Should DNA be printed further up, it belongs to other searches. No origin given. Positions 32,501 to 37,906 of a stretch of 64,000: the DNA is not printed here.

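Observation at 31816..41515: Six-gene cluster of unrecognisable proteins built around a 1701-aa membrane giant and ending in a Cas4/RecB-like Fe-S nuclease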

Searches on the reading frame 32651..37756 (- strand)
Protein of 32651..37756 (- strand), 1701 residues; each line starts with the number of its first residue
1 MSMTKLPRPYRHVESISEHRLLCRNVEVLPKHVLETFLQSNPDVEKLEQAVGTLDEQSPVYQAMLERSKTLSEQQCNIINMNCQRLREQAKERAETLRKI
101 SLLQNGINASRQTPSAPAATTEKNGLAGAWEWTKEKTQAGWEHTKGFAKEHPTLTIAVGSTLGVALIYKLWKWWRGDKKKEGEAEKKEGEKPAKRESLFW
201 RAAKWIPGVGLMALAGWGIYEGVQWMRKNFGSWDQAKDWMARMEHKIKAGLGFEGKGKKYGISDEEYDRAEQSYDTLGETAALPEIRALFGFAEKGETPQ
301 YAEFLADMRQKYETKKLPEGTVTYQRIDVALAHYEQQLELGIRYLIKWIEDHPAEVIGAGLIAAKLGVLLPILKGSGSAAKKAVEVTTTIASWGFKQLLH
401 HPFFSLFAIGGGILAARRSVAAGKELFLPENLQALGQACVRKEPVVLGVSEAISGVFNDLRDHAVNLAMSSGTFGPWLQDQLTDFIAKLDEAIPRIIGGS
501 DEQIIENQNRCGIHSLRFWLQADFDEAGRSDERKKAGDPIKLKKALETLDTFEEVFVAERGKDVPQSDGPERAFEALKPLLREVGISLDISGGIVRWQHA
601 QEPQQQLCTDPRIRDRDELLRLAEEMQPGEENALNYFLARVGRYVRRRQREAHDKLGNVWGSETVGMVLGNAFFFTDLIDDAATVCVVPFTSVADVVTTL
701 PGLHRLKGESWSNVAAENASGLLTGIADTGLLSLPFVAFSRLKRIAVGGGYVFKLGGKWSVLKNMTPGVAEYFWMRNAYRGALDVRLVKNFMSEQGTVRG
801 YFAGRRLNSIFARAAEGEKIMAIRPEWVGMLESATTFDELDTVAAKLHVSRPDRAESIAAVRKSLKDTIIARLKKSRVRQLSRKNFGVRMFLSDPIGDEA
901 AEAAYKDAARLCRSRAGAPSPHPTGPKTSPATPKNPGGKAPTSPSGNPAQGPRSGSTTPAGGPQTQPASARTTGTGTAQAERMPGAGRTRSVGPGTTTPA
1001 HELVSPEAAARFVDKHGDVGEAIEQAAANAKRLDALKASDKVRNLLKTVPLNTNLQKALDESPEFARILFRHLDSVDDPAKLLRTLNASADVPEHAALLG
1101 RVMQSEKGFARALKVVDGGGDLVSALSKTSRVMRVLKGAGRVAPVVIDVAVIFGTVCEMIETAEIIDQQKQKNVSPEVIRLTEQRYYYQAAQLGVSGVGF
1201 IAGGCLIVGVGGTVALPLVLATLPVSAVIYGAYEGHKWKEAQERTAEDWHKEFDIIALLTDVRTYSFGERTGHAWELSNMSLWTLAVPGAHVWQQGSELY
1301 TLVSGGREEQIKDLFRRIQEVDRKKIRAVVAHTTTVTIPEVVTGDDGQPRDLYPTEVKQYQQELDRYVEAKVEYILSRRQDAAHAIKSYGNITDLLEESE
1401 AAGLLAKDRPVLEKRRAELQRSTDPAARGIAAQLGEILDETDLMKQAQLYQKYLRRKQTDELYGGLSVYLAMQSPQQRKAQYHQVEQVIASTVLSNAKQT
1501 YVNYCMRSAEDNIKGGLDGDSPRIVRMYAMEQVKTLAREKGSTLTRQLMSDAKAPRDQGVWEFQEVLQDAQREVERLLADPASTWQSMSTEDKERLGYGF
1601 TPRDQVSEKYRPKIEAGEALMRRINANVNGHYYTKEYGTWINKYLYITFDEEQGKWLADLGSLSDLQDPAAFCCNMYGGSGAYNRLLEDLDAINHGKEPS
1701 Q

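Call 3: search_protein_families(library=pfam, proteins=[window:32651-37756:-], max_evalue=1)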
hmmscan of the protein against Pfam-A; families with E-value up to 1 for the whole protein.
window:32651-37756:- (1701 aa): 0 families

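Call 5: search_protein_families(library=ncbifam, proteins=[window:32651-37756:-], max_evalue=1)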
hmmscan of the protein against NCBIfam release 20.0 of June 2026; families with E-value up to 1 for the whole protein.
window:32651-37756:- (1701 aa): 0 families

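Call 6: search_protein_families(library=padloc, proteins=[window:32651-37756:-], max_evalue=1)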
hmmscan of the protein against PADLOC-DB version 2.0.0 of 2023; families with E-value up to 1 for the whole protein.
window:32651-37756:- (1701 aa): 0 families

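Call 7: search_protein_families(library=phrogs, proteins=[window:32651-37756:-], max_evalue=1)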
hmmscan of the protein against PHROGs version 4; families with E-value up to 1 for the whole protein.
window:32651-37756:- (1701 aa): 2 families
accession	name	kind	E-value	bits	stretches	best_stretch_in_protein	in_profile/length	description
phrog_15186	-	unknown function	0.08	14.3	1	927-1091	4-152/270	-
phrog_26249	-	unknown function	0.2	10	1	201-266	1262-1324/1925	-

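Call 11: find_encoding_contigs(protein=window:32651-37756:-, flank=10000, max_places=6)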
Protein window:32651-37756:- (1701 aa): no gene with exactly this product is on record in the collection.

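Call 12: find_homologous_proteins(query=window:32651-37756:-, max_evalue=0.001)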
Query window:32651-37756:- (1701 aa): 6 proteins with E <= 0.001 among 8000 candidates.
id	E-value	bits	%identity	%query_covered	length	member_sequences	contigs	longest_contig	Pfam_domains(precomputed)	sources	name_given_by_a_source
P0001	0.0e+0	3874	100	100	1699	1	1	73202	-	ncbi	ncbi:MAG: hypothetical protein ABIG34_05610 [Candidatus Peregrinibacteria bacterium]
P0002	0.0e+0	2027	60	99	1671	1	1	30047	-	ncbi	-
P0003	0.0e+0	1182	39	99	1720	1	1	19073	-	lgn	-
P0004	9.9e-263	893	35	99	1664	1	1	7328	-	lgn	-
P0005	1.1e-226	774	40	53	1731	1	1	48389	-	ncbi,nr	ncbi:MAG: hypothetical protein PHX87_04875 [Candidatus Peribacteraceae bacterium]|nr:hypothetical pr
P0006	1.1e-202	694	37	62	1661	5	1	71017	-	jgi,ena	-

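Call 13: find_encoding_contigs(protein=P0002, flank=10000, max_places=2)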
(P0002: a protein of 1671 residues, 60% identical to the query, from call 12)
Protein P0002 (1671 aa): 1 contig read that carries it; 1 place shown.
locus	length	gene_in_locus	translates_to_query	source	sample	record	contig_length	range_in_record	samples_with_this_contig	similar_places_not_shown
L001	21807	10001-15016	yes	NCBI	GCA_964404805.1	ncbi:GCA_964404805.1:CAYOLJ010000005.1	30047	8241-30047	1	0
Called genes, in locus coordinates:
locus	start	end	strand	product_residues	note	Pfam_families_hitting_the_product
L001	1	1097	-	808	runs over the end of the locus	PF01541:GIY-YIG, PF27096:UvrC_M, PF22920:UvrC_RNaseH, PF08459:UvrC_RNaseH_dom, PF13673:Acetyltransf_10 (weak), PF13508:Acetyltransf_7, PF08459:UvrC_RNaseH_dom, PF14520:HHH_5 (weak)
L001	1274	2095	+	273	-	PF00535:Glycos_transf_2, PF13641:Glyco_tranf_2_3, PF10111:Glyco_tranf_2_2 (weak), PF13632:Glyco_trans_2_3 (weak)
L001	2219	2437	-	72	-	-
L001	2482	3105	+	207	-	-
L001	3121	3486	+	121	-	-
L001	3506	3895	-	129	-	-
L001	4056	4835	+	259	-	PF01978:TrmB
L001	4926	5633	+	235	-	PF01386:Ribosomal_L25p, PF14693:Ribosomal_TL5_C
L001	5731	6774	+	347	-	PF11258:DUF3048, PF17479:DUF3048_C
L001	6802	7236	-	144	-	PF02482:Ribosomal_S30AE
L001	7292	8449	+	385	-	-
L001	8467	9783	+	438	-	-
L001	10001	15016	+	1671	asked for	-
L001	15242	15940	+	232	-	PF12705:PDDEXK_1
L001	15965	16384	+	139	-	PF02681:DUF212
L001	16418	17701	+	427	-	PF00587:tRNA-synt_2b, PF03129:HGTP_anticodon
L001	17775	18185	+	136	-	-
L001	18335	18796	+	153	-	-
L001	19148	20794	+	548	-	PF06418:CTP_synth_N, PF00117:GATase, PF07722:Peptidase_C26 (faint)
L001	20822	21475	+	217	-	PF02592:Vut_1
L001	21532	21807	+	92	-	?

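Call 14: find_encoding_contigs(protein=P0005, flank=10000, max_places=2)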
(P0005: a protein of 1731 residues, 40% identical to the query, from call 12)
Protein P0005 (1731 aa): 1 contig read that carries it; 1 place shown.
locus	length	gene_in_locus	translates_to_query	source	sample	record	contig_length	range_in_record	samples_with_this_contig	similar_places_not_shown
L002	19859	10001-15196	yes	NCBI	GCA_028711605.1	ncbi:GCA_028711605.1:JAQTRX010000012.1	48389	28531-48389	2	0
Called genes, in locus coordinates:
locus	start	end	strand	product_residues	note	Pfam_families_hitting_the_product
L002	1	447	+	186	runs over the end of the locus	-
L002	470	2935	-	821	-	PF01541:GIY-YIG (weak), PF27096:UvrC_M (weak), PF14520:HHH_5 (faint), PF22920:UvrC_RNaseH, PF08459:UvrC_RNaseH_dom, PF13508:Acetyltransf_7 (weak), PF08459:UvrC_RNaseH_dom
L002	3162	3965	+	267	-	PF00535:Glycos_transf_2, PF10111:Glyco_tranf_2_2 (weak), PF13641:Glyco_tranf_2_3, PF13632:Glyco_trans_2_3 (weak)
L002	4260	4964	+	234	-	PF01386:Ribosomal_L25p, PF14693:Ribosomal_TL5_C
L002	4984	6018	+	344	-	PF11258:DUF3048, PF17479:DUF3048_C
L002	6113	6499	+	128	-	PF05635:23S_rRNA_IVP, PF22296:bAvd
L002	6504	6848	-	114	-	PF02482:Ribosomal_S30AE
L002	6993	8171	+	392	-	-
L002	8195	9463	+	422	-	-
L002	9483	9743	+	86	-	-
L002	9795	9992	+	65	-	-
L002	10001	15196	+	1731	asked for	-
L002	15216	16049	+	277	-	PF12705:PDDEXK_1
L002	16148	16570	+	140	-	PF02681:DUF212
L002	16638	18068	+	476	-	PF00587:tRNA-synt_2b, PF03129:HGTP_anticodon, PF09180:ProRS-C_1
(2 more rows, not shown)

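Call 15: find_encoding_contigs(protein=P0006, flank=10000, max_places=2)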
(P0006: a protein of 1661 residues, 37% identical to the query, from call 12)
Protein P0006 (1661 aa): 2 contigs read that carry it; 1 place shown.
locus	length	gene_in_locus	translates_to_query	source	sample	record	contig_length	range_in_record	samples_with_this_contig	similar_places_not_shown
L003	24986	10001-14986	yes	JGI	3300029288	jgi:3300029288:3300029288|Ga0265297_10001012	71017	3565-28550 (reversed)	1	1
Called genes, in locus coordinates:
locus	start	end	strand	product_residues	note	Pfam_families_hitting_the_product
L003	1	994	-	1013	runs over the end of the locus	PF07705:CARDB (weak)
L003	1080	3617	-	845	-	PF01541:GIY-YIG, PF27096:UvrC_M (weak), PF22920:UvrC_RNaseH, PF08459:UvrC_RNaseH_dom, PF00583:Acetyltransf_1, PF13673:Acetyltransf_10 (weak), PF13508:Acetyltransf_7, PF08459:UvrC_RNaseH_dom, +1 more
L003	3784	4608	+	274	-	PF00535:Glycos_transf_2, PF10111:Glyco_tranf_2_2 (weak), PF13641:Glyco_tranf_2_3, PF13632:Glyco_trans_2_3 (weak)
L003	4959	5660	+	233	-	PF01386:Ribosomal_L25p, PF14693:Ribosomal_TL5_C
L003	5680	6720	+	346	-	PF11258:DUF3048, PF17479:DUF3048_C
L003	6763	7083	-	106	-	PF02482:Ribosomal_S30AE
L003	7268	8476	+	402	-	-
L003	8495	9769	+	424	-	-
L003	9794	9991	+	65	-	-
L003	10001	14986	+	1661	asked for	-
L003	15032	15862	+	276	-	PF12705:PDDEXK_1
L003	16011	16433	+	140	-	PF02681:DUF212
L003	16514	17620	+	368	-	PF00696:AA_kinase, PF01472:PUA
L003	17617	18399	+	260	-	PF03807:F420_oxidored, PF14748:P5CR_dimer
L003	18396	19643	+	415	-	PF00171:Aldedh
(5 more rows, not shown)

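Call 16: find_encoding_contigs(protein=P0003, flank=10000, max_places=2)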
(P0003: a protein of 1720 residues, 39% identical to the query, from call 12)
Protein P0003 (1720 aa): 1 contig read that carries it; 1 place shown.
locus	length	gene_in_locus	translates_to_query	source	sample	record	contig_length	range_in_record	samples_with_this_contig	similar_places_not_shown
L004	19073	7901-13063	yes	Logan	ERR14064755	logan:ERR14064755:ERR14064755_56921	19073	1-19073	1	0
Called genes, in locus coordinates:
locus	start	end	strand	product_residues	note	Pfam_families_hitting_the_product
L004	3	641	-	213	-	?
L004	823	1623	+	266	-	PF00535:Glycos_transf_2, PF13641:Glyco_tranf_2_3, PF10111:Glyco_tranf_2_2, PF13506:Glyco_transf_21 (faint), PF13632:Glyco_trans_2_3 (weak)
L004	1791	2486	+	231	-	PF01386:Ribosomal_L25p, PF14693:Ribosomal_TL5_C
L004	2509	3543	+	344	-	PF11258:DUF3048, PF17479:DUF3048_C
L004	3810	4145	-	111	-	PF02482:Ribosomal_S30AE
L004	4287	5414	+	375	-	-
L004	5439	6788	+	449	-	-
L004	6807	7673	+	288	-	-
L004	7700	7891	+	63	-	-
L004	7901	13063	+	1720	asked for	-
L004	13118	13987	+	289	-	PF12705:PDDEXK_1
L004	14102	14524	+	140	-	PF02681:DUF212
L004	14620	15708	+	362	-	PF00696:AA_kinase, PF01472:PUA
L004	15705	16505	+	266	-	PF03807:F420_oxidored, PF14748:P5CR_dimer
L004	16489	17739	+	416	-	PF00171:Aldedh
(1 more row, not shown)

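Call 21: search_solved_structures(query=A1, max_evalue=10)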
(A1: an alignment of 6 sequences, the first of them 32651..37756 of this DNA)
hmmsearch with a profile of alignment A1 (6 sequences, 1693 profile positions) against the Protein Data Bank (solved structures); distinct sequences matched with E-value up to 10: 19.
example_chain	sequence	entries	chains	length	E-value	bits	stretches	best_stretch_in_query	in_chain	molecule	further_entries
9njt_A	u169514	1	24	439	0.13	12.8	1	916-992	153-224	Dihydrolipoyllysine-residue succinyltransferase component of 2-oxoglutarate dehydrogenase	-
1oqy_A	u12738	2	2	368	0.14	12.7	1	831-1069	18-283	UV excision repair protein RAD23 homolog A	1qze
9q7o_W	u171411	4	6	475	0.64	10.5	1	875-976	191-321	Adenylyl cyclase-associated protein 1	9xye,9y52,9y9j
3j8b_F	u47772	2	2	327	0.89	10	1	909-982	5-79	Eukaryotic translation initiation factor 3 subunit F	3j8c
9t4t_A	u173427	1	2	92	0.94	10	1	497-572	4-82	Centrosomin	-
28zx_3f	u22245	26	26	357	0.97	9.9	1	909-982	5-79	Eukaryotic translation initiation factor 3 subunit F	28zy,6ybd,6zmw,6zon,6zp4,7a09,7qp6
7q5q_B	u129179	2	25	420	1.2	9.6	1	911-967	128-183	Dihydrolipoyllysine-residue succinyltransferase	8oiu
9jla_A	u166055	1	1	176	1.5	9.3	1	249-310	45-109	De novo designed 2OBI-10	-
3sy7_A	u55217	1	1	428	1.7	9.1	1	376-403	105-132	Porin D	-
4foz_A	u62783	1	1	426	1.8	9.1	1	376-403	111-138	Porin D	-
2odj_A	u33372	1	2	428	1.8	9.1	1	376-403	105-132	Porin D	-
3w4r_A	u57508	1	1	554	2.1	8.8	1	900-986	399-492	Chitinase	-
9hqv_Yq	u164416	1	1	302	2.8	8.4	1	889-957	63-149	mS133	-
7yca_H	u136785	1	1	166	3.1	8.2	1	938-994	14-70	Photosystem I PsaH, reaction centre subunit VI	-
9p95_C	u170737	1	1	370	3.3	8.2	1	874-1036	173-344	Mucosal addressin cell adhesion molecule 1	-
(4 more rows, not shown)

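Call 75: search_dna_similar(query=window:32651-37756:-, collection=phages, mode=protein, max_evalue=0.001, max_rows=10)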
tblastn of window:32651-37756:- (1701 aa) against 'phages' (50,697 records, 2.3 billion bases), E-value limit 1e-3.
No match.
